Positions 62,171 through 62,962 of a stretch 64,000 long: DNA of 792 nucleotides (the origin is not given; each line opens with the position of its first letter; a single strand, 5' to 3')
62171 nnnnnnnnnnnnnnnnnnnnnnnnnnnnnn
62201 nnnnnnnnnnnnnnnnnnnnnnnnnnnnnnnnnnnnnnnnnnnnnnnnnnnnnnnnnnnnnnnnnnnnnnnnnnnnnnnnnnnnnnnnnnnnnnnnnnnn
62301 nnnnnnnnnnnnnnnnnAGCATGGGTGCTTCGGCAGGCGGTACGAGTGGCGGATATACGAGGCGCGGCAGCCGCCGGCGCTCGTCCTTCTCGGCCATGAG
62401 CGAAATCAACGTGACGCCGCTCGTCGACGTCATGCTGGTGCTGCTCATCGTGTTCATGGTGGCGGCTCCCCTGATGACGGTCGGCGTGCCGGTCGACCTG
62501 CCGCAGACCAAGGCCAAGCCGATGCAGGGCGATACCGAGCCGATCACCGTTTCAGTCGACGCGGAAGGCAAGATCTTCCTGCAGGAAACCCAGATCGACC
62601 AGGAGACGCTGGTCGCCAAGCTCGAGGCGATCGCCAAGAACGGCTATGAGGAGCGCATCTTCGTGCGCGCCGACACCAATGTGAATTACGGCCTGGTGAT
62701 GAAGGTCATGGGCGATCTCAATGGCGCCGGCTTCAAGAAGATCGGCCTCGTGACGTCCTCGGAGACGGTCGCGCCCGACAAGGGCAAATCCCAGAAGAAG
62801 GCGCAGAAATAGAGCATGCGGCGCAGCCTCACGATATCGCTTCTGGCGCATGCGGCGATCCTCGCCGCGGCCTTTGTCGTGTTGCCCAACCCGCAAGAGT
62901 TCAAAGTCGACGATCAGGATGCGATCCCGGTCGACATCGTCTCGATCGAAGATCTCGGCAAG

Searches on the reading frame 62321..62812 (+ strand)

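Call 31: search_protein_families(library=pfam, proteins=[window:62321-62812:+], max_evalue=0.00001)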
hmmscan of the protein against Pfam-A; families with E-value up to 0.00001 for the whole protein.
window:62321-62812:+ (163 aa): 1 family
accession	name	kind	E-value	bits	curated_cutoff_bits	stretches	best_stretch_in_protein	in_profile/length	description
PF02472.21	ExbD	-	2.7e-31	108.7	25.4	1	26-146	5-126/128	Biopolymer transport protein ExbD/TolR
